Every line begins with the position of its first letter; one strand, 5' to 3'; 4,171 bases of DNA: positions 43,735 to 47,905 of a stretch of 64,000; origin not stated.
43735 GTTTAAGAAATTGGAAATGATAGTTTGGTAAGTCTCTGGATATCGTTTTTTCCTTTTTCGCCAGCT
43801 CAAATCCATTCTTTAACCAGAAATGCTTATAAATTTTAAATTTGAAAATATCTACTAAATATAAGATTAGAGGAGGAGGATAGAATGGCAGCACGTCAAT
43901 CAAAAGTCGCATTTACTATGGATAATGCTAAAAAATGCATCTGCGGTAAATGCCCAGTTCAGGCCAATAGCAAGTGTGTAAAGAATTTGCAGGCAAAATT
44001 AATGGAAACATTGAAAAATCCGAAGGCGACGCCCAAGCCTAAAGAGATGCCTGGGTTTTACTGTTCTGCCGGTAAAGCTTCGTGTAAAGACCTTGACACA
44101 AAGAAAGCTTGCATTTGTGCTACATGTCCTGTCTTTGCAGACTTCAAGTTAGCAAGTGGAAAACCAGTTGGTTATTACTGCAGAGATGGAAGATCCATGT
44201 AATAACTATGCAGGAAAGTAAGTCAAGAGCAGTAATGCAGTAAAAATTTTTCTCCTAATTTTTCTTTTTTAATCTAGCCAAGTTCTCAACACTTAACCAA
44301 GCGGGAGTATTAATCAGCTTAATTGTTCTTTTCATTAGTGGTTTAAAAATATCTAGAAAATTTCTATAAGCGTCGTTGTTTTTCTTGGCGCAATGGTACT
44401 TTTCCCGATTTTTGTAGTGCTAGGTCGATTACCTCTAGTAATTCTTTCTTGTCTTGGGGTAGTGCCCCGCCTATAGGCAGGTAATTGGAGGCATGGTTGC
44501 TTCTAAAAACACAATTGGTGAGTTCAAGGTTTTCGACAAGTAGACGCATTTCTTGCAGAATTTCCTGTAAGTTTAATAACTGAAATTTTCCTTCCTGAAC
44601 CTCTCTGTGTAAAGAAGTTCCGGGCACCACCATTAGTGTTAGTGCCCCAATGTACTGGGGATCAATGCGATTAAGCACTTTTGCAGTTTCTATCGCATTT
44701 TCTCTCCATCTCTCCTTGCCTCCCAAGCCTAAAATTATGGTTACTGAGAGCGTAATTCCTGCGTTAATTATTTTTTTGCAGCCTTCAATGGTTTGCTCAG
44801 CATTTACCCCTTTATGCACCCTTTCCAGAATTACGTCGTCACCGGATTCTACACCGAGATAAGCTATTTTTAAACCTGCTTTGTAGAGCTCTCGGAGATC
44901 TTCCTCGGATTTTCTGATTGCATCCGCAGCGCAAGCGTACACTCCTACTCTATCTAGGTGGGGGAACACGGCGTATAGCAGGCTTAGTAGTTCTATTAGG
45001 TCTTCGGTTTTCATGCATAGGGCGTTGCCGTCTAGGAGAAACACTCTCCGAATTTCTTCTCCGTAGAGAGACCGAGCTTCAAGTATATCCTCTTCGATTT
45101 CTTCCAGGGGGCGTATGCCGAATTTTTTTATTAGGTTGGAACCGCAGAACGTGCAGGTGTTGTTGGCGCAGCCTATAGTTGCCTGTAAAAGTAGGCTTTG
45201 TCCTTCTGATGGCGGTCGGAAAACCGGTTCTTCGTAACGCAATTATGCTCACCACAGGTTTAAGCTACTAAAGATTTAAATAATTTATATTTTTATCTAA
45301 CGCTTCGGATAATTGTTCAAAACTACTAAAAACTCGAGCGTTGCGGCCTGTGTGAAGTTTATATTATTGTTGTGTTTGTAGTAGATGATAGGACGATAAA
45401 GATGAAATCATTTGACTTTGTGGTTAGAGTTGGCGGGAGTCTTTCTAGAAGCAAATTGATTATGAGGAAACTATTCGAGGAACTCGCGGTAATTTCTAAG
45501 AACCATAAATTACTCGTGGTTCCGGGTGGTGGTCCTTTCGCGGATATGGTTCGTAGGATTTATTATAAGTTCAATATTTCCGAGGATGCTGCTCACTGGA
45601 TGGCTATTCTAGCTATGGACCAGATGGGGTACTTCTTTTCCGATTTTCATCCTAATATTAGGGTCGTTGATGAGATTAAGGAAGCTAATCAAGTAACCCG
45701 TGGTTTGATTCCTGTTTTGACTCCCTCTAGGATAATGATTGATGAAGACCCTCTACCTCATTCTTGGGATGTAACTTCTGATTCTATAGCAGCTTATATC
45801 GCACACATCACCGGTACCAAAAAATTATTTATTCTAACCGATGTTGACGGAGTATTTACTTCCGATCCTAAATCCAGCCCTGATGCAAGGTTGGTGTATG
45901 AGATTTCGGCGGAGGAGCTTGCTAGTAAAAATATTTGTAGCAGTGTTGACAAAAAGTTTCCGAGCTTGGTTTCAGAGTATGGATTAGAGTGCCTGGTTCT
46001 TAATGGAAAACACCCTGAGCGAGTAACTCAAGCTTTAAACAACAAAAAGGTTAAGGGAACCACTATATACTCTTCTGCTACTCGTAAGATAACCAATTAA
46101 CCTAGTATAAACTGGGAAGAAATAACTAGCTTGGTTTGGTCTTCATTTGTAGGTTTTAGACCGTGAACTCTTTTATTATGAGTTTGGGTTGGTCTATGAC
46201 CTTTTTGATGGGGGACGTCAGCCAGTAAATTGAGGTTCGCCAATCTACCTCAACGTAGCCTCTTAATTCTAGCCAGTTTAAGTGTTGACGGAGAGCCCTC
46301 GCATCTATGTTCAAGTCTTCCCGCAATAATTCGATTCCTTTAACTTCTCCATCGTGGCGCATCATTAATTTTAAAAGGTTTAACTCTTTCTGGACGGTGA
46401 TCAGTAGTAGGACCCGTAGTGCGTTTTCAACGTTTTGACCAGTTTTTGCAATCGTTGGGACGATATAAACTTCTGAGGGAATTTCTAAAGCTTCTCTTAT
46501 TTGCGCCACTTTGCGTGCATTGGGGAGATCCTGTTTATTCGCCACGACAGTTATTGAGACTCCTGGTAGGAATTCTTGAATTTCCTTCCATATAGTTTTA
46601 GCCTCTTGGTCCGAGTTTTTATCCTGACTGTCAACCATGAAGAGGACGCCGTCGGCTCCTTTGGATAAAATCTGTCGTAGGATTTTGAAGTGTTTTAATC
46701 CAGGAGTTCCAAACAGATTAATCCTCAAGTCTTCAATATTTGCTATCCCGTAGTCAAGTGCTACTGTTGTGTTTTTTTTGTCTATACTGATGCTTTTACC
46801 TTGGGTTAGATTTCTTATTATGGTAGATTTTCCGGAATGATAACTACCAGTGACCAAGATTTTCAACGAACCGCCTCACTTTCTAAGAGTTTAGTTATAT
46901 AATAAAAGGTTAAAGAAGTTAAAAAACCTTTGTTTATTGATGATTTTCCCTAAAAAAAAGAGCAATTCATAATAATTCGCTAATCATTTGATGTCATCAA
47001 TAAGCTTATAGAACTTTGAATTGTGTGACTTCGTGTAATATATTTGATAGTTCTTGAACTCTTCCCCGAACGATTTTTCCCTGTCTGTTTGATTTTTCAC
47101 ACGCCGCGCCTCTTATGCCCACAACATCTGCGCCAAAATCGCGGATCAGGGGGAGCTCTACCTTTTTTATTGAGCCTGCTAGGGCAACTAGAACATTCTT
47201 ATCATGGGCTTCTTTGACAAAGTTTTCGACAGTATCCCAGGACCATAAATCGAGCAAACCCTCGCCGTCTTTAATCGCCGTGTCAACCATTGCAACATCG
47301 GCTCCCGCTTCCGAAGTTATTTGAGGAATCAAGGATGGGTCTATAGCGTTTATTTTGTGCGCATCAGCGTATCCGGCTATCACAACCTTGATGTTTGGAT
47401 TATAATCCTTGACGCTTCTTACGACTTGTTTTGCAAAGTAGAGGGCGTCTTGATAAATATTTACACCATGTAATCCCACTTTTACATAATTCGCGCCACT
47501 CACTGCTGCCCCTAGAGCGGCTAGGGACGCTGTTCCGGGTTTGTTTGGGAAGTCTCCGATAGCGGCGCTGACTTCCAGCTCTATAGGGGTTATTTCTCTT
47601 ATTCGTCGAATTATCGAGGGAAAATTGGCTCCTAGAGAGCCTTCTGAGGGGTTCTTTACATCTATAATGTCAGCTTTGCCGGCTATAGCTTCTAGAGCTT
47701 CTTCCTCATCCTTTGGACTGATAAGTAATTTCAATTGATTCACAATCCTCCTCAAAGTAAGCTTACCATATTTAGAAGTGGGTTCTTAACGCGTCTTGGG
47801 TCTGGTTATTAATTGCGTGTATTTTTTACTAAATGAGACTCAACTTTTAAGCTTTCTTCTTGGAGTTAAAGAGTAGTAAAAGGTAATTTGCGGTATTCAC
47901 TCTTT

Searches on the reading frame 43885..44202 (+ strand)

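Call 101: search_protein_families(library=pfam, proteins=[window:43885-44202:+], max_evalue=0.001)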
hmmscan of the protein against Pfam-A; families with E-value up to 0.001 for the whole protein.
window:43885-44202:+ (105 aa): 1 family
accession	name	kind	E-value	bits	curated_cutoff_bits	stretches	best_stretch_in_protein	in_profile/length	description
PF10967.13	DUF2769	-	5.1e-09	37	22.8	1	53-99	15-56/57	Protein of unknown function (DUF2769)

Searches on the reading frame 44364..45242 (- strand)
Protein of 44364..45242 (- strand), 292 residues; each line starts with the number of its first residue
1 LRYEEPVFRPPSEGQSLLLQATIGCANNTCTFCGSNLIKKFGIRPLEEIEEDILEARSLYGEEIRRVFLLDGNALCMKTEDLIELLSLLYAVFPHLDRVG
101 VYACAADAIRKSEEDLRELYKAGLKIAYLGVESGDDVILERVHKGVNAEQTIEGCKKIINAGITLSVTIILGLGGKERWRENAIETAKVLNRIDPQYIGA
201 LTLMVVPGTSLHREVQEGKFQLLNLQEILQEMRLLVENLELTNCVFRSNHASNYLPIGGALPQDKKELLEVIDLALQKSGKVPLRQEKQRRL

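Call 3: search_protein_families(library=pfam, proteins=[window:44364-45242:-], max_evalue=1)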
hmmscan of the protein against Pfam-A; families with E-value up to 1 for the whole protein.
window:44364-45242:- (292 aa): 2 families
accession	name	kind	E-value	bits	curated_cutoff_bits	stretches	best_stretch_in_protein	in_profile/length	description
PF04055.27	Radical_SAM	-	3.7e-19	69.9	29.5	1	22-185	4-164/166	Radical SAM superfamily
PF16199.10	Radical_SAM_C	-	0.004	17.7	31.9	1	203-233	9-39/85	Radical_SAM C-terminal domain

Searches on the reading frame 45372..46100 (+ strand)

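Call 3: search_protein_families(library=pfam, proteins=[window:45372-46100:+], max_evalue=1)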
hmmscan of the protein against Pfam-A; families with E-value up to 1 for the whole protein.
window:45372-46100:+ (242 aa): 1 family
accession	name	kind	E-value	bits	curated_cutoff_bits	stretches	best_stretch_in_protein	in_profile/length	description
PF00696.33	AA_kinase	-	7.7e-28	98.2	24.9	1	16-185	3-202/234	Amino acid kinase family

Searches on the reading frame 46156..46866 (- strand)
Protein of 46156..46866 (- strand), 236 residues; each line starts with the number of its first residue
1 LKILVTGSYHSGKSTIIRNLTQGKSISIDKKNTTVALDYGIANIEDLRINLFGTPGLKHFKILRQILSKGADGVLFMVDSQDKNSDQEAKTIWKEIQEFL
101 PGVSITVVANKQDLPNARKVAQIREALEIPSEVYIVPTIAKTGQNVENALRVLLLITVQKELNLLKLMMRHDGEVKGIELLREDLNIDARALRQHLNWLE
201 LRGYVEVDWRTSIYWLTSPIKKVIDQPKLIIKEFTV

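Call 3: search_protein_families(library=pfam, proteins=[window:46156-46866:-], max_evalue=1)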
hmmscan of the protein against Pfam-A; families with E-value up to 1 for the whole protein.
window:46156-46866:- (236 aa): 15 families
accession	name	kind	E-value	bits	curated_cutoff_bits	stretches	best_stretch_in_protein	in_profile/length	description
PF00025.27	Arf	-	2e-14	53.9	22.3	1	1-153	15-170/174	ADP-ribosylation factor family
PF00071.28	Ras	-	4e-14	52.9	21.6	1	2-153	1-156/162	Ras family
PF01926.29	MMR_HSR1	-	1.4e-12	48.1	21.9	1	3-111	2-113/113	50S ribosome-binding GTPase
PF00009.33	GTP_EFTU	-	2.2e-09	37.6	26.5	1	22-154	51-183/188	Elongation factor Tu GTP binding domain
PF09439.16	SRPRB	-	3e-09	36.9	25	1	2-128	5-135/178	Signal recognition particle receptor beta subunit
PF08477.19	Roc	-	1e-08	35.9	27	1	2-113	1-119/119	Ras of Complex, Roc, domain of DAPkinase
PF00350.29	Dynamin_N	-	0.0002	21.9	27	1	3-30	1-28/168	Dynamin family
PF02421.24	FeoB_N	-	0.0025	17.8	27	1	2-149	2-152/156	Ferrous iron transport protein B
PF00503.26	G-alpha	-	0.0041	16.7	48.8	1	1-21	22-42/333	G-protein alpha subunit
PF03029.23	ATP_bind_1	-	0.0077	16.5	27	1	29-85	64-137/240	Conserved hypothetical ATP binding protein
PF08461.16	HTH_12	-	0.072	13.5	21.4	1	181-206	24-49/66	Ribonuclease R winged-helix domain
PF02492.25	cobW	-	0.12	12.4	20.7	0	3-22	3-22/180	CobW/HypB/UreG, nucleotide-binding domain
PF20693.3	YobI-ATPase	-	0.15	12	27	1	3-25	17-39/363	YobI-like P-loop NTPase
PF19993.5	DO-GTPase2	-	0.19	11.8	27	1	68-128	117-189/226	Double-GTPase 2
PF13555.12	AAA_29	-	0.39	10.9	27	1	3-17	25-39/61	P-loop containing region of AAA domain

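Call 4: search_protein_families(library=ncbifam, proteins=[window:46156-46866:-], max_evalue=1)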
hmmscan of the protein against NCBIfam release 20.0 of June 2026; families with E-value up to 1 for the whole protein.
window:46156-46866:- (236 aa): 19 families
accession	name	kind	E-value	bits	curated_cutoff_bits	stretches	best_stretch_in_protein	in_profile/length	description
TIGR00231.1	small_GTP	domain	5.5e-15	55.5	42.5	1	1-150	4-159/164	GTP-binding protein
NF000908.1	PRK00089.1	equivalog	1.2e-09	37.9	237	1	5-154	8-164/291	GTPase Era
TIGR01393.1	lepA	equivalog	1.1e-07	30.7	533.9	1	27-152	50-174/595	translation elongation factor 4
TIGR03594.1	GTPase_EngA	equivalog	4e-07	29.4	306.7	1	3-132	3-138/432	ribosome biogenesis GTPase Der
TIGR00436.1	era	equivalog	1.2e-06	28.1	116.25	1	2-149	2-155/270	GTPase Era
NF009377.1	PRK12740.1-1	equivalog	5.5e-05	21.8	890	1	31-129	62-157/700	elongation factor G-like protein EF-G2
TIGR01394.1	TypA_BipA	equivalog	8.9e-05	20.9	757.3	1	19-127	43-141/594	translational GTPase TypA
TIGR02729.1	Obg_CgtA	equivalog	9.1e-05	21.6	280.25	1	7-151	164-322/329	Obg family GTPase CgtA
NF008956.1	PRK12299.1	equivalog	0.00054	19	300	1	7-152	165-320/327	GTPase ObgE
TIGR00487.1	IF-2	equivalog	0.00065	18.5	424.4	1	39-162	127-254/587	translation initiation factor IF-2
NF007583.0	PRK10218.1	equivalog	0.00078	17.5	1260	1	21-119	49-137/607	ribosome-dependent GTPase TypA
NF008955.0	PRK12297.1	equivalog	0.00084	18.3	406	1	10-155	169-326/429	GTPase ObgE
TIGR03596.1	GTPase_YlqF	equivalog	0.0022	17.4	208.2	1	2-62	120-178/276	ribosome biogenesis GTPase YlqF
NF003255.0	PRK04213.1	equivalog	0.0059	15.9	164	0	2-32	11-40/204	GTP-binding protein EngB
NF041053.1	CobW_rel_Se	equivalog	0.019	14.6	180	1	3-35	4-35/195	CobW-related selenoprotein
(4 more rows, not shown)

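Call 5: search_protein_families(library=padloc, proteins=[window:46156-46866:-], max_evalue=1)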
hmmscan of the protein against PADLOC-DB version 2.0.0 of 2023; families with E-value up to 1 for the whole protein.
window:46156-46866:- (236 aa): 6 families
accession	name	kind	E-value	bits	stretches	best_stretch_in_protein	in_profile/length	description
PDLC03839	LeoA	-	2.8e-06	24.7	1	2-61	59-117/559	-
PDLC01044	Csa3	-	0.0012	16.8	1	159-218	136-188/194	Type I-A associated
PDLC03841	LeoBC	-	0.0038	14.4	1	5-98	82-177/601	-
PDLC01434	CasR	-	0.006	14.5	2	56-202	8-139/191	"CAS-I,CAS-II,CAS-III,CAS-IV,CAS-V,CAS-VI; associated_signaling"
PDLC03392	REase_II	-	0.0075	13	1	66-142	200-275/488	Type II nicking endonuclease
PDLC01438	Csa3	-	0.0093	14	1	128-216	143-201/305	"CAS-I,CAS-II,CAS-III,CAS-IV,CAS-V,CAS-VI; associated_signaling"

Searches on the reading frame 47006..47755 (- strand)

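Call 3: search_protein_families(library=pfam, proteins=[window:47006-47755:-], max_evalue=1)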
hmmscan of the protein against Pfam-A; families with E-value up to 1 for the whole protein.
window:47006-47755:- (249 aa): 3 families
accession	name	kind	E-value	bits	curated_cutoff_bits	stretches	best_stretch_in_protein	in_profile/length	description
PF04476.19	4HFCP_synth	-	3.1e-79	266.4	22.4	1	10-236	1-227/228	4-HFC-P synthase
PF01729.25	QRPTase_C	-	4.2e-05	23.8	23.1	1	73-214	27-154/169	Quinolinate phosphoribosyl transferase, C-terminal domain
PF02310.24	B12-binding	-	0.014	15.7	32.1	0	97-129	56-89/121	B12 binding domain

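Call 4: search_protein_families(library=ncbifam, proteins=[window:47006-47755:-], max_evalue=1)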
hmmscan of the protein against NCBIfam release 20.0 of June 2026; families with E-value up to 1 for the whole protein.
window:47006-47755:- (249 aa): 6 families
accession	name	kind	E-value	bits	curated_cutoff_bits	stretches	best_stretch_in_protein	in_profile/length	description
NF002573.0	PRK02227.1-1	equivalog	1.1e-95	319.5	341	1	9-240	2-234/236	(5-formylfuran-3-yl)methyl phosphate synthase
NF002575.0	PRK02227.1-3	equivalog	5.2e-84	281.6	304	1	8-238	1-230/233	(5-formylfuran-3-yl)methyl phosphate synthase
NF002576.0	PRK02227.1-5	equivalog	1e-38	133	297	1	9-242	3-225/236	hypothetical protein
NF002574.0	PRK02227.1-2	subfamily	4.9e-33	114.4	286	1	8-243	2-226/233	hypothetical protein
NF009833.0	PRK13307.1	equivalog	0.018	13.9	274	1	152-247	300-387/392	bifunctional 5,6,7,8-tetrahydromethanopterin hydro-lyase/3-hexulose-6-phosphate synthase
TIGR03128.2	RuMP_HxlA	equivalog_domain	0.098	12.3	200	0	183-224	153-194/205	3-hexulose-6-phosphate synthase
